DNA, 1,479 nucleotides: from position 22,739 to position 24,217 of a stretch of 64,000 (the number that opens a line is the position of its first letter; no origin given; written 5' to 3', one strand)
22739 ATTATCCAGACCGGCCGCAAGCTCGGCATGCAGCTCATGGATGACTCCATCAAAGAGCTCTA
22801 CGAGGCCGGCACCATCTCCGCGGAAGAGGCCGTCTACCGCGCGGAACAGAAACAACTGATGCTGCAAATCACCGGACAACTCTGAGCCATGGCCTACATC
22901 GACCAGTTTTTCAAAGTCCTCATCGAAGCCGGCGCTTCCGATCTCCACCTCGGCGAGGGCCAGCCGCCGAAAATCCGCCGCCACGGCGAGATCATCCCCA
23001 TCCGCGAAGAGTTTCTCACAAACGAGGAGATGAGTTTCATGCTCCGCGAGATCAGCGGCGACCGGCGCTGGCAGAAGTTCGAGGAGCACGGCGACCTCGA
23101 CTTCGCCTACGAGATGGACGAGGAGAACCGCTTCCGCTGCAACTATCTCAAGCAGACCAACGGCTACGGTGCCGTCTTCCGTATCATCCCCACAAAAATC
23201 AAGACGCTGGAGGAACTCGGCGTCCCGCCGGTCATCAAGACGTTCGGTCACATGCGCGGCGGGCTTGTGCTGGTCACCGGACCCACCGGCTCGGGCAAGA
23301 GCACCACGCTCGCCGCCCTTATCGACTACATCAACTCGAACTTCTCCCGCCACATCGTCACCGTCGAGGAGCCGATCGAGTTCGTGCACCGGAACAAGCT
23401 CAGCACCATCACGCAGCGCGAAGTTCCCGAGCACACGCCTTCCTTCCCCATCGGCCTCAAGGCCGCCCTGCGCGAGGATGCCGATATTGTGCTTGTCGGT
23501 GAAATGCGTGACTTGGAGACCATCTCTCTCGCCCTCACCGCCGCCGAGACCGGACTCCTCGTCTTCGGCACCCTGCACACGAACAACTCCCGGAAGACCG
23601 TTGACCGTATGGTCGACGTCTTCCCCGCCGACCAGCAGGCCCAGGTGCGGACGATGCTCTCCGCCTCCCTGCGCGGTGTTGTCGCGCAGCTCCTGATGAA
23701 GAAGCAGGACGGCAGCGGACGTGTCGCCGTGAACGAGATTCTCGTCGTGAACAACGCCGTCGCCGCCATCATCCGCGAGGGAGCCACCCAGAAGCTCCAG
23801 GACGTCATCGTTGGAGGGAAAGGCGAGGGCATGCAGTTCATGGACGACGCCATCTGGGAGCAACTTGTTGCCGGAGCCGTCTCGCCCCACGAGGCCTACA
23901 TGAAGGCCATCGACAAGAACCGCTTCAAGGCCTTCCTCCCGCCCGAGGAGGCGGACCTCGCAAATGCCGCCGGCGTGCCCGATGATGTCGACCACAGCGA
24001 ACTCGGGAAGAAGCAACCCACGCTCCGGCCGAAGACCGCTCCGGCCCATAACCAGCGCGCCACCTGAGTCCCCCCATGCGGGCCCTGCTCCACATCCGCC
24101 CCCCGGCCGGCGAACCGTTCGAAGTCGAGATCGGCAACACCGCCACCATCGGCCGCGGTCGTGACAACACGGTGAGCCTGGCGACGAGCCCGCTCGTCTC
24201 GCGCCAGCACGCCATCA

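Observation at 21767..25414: Four-gene operon coupling two PilT-family retraction ATPases to an FHA-domain nucleotidyl cyclase and a SHOCT membrane protein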

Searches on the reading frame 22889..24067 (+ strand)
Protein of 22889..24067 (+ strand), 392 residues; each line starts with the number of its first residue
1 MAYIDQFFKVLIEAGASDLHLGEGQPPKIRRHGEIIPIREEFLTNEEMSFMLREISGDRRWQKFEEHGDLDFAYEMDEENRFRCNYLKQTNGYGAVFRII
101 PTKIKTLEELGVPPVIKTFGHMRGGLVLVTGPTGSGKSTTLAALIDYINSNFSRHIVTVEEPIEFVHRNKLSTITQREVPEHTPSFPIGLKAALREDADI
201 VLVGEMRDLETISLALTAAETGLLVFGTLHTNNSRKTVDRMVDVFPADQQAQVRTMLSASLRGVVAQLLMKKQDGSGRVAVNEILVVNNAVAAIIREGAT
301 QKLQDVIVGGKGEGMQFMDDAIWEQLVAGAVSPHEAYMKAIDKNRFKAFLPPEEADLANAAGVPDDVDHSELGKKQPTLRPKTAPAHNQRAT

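Call 3: search_protein_families(library=pfam, proteins=[window:22889-24067:+], max_evalue=0.01)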
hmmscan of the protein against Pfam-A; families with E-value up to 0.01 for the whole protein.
window:22889-24067:+ (392 aa): 7 families
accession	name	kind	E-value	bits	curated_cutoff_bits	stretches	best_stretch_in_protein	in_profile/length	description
PF00437.27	T2SSE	-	1.6e-41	142.7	24.9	1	70-272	83-280/370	Type II/IV secretion system protein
PF13191.12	AAA_16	-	9.1e-05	23.5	32.6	1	123-156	23-60/167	AAA ATPase domain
PF13555.12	AAA_29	-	0.00031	20.9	27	1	123-145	22-43/61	P-loop containing region of AAA domain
PF13401.12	AAA_22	-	0.00083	20.1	27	1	123-160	4-40/130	AAA domain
PF13476.12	AAA_23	-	0.002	19.2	27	1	124-144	19-39/201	AAA domain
PF25199.1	nSTAND_NTPase5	-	0.003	17.8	34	1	124-163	41-80/145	Novel STAND NTPase 5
PF04851.21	ResIII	-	0.0084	16.5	22.5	0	127-176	26-70/164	Type III restriction enzyme, res subunit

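Call 4: search_protein_families(library=ncbifam, proteins=[window:22889-24067:+], max_evalue=0.01)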
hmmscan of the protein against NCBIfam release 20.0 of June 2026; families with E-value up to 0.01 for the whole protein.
window:22889-24067:+ (392 aa): 22 families
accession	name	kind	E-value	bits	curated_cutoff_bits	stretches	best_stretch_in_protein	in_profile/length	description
TIGR01420.1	pilT_fam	subfamily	3.9e-127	424.2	319.1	1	4-343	2-341/343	PilT/PilU family type 4a pilus ATPase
TIGR02525.1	plasmid_TraJ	equivalog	1.5e-42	145.9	368.3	1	5-293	13-320/372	plasmid transfer ATPase TraJ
TIGR02524.1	dot_icm_DotB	equivalog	1.8e-42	145.8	463.3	1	3-320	5-337/358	Dot/Icm type IV secretion system ATPase DotB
TIGR02533.1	type_II_gspE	equivalog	4.5e-39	134.4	630.25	1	121-271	240-380/486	type II secretion system ATPase GspE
TIGR02538.1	type_IV_pilB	equivalog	1.6e-35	122.8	675.65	1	82-245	268-433/564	type IV-A pilus assembly ATPase PilB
NF007755.0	PRK10436.1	equivalog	2.8e-35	121.9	617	1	71-289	159-374/465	type II secretion system protein GspE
NF041000.1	ATPase_ComGA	equivalog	1.7e-33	115.8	300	1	70-270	71-265/267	competence type IV pilus ATPase ComGA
NF053534.1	T4PilAsmATPsTfpB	equivalog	5.8e-30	104.2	850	1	104-271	312-473/584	type IV pilus assembly ATPase TfpB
NF058587.1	archaellum_moto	equivalog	3e-14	52.7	550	1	127-242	278-394/527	archaellum flagellar ATPase motor FlaI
TIGR02782.1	TrbB_P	equivalog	5.4e-13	48.9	304.55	1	127-289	139-295/303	P-type conjugative transfer ATPase TrbB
TIGR02788.1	VirB11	equivalog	1e-10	41.1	249.95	1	127-252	147-273/308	P-type DNA transfer ATPase VirB11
TIGR03819.1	heli_sec_ATPase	hypoth_equivalog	3.8e-09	36.2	373.15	1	127-243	181-299/340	TadA family conjugal transfer-associated ATPase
NF010469.0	PRK13894.1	subfamily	7e-09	35.4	508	1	127-265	152-290/320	conjugal transfer ATPase TrbB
NF010407.0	PRK13833.1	subfamily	1.4e-08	34.5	499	1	127-259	147-277/323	conjugal transfer protein TrbB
NF010425.0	PRK13851.1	equivalog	2.2e-05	23.5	461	1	127-211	165-250/344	type IV secretion system protein VirB11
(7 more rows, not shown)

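Call 21: search_solved_structures(query=window:22889-24067:+, max_evalue=1e-30, show_alignments=1)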
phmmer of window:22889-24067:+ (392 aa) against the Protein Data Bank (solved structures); distinct sequences matched with E-value up to 1e-30: 10.
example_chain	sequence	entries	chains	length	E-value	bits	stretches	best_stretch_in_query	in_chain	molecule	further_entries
3jvu_A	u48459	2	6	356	7.8e-95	321.9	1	12-346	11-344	Twitching mobility protein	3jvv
2gsz_A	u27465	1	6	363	1.4e-86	294.7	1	6-341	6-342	twitching motility protein PilT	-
2ewv_A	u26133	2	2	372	1.6e-86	294.6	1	6-340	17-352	twitching motility protein PilT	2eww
6ojx_A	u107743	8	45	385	6e-85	289.4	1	1-326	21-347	Twitching motility pilus retraction ATPase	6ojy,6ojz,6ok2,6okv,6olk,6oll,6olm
5zfq_A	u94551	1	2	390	9e-84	285.5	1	1-351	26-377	Twitching motility pilus retraction protein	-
5fl3_A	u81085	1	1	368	1.1e-83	285.2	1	6-350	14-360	PILI RETRACTION PROTEIN PILT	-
9n32_A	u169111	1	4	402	8e-70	239.6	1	5-349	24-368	PilU protein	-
2eyu_A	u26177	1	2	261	1.5e-67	232.1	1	101-341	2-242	twitching motility protein PilT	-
10my_A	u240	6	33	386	8.7e-67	229.6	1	4-356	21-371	PilT/PilU family type 4a pilus ATPase | Twitching motility protein PilT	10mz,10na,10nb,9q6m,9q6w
6geb_A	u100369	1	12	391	2.7e-37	132.6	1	4-304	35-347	DotB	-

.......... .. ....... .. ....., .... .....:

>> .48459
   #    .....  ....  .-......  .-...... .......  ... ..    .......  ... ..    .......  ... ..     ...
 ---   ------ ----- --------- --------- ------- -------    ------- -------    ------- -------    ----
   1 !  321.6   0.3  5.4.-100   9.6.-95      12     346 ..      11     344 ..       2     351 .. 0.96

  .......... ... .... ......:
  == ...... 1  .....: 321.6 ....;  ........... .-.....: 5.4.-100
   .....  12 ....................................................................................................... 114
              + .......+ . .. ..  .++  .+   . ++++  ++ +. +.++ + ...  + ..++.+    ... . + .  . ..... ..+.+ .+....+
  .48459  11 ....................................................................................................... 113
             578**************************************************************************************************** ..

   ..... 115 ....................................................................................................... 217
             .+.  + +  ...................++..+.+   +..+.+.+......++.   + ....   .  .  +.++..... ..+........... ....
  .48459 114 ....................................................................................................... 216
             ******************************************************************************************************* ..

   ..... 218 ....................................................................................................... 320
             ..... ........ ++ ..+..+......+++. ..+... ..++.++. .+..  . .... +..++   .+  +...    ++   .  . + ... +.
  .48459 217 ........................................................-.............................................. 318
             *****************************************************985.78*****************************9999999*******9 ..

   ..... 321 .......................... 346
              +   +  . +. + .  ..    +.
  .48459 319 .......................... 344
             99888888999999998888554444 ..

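Call 23: find_related_loci(query=window:22889-24067:+, collection=metagenome_contigs, flank=6000)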
Query window:22889-24067:+ (392 aa) in metagenome_contigs; peptide patterns used: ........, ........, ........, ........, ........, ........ (x = any residue, [..] = any of these).
600 stretches matched a pattern (row limit reached: there are more); 590 encode a relative of the query (tblastn E <= 1e-3); the best 80 are kept; 80 distinct loci.
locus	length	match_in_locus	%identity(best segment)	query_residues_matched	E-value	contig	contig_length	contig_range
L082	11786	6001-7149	89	1-384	0e+0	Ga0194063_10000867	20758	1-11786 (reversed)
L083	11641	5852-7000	89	1-384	0e+0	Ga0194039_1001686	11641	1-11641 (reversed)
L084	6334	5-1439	89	1-384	0e+0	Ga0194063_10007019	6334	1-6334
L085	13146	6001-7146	88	1-382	0e+0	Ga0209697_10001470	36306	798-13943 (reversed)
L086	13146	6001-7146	88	1-382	0e+0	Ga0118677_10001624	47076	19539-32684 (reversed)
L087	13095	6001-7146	87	1-382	0e+0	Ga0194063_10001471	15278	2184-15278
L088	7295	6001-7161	84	1-387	0e+0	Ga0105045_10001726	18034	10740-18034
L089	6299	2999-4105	86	1-369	0e+0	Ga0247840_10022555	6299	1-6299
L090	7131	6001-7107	86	1-369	0e+0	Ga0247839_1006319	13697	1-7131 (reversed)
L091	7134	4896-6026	83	1-377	0e+0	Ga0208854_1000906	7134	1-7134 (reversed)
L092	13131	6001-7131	83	1-377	0e+0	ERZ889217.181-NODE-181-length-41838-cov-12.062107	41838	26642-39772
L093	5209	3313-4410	87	1-366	0e+0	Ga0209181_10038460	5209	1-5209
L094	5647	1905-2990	85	1-362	0e+0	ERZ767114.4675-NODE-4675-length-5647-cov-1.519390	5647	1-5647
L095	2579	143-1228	84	1-362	0e+0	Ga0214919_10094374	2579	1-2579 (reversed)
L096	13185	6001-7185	79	2-388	0e+0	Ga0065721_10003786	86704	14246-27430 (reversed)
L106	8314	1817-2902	83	1-362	0e+0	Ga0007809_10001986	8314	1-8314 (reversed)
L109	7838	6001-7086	82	1-362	0e+0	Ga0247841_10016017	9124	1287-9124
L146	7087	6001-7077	79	1-357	0e+0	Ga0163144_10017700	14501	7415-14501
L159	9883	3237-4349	76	1-370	0e+0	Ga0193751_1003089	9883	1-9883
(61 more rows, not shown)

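Call 40: search_protein_families(library=pfam, proteins=[L146:3791-4216:+, L159:1159-1554:+, L109:3719-4102:+, L106:2914-3675:+], max_evalue=0.001)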
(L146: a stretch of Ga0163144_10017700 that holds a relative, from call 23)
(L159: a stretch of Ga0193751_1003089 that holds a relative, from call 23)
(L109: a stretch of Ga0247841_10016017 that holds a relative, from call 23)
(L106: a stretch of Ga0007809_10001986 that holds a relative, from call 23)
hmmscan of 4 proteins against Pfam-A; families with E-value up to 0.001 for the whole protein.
L146:3791-4216:+ (141 aa): 1 family
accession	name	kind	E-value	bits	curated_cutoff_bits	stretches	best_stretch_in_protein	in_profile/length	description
PF07332.16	Phage_holin_3_6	-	4e-14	53.1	28.4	1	24-135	7-116/116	Putative Actinobacterial Holin-X, holin superfamily III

L159:1159-1554:+ (131 aa): 0 families

L109:3719-4102:+ (127 aa): 2 families
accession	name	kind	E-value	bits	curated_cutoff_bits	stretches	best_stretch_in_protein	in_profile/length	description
PF19029.5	DUF883_C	-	1.7e-09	37.6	27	1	100-124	2-26/30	DUF883 C-terminal glycine zipper region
PF01442.23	Apolipoprotein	-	0.00092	19.4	90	0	45-100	72-127/190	Apolipoprotein A1/A4/E domain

L106:2914-3675:+ (253 aa): 1 family
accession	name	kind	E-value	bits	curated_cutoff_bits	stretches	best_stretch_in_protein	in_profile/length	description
PF03309.20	Pan_kinase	-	9.7e-44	150.1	24.7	1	13-196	2-203/205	Type III pantothenate kinase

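Call 51: search_protein_families(library=padloc, proteins=[window:22889-24067:+], max_evalue=0.01)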
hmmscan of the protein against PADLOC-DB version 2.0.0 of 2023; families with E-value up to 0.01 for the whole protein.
window:22889-24067:+ (392 aa): 3 families
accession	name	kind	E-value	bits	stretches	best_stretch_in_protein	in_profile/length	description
PDLC04140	mad8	-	2.2e-07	28.7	1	123-157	26-62/314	mads_8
PDLC04135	mad3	-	7e-05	20.5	1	124-144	22-42/374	mads_3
PDLC04105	HerA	-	0.0021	14.7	1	128-157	170-199/576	-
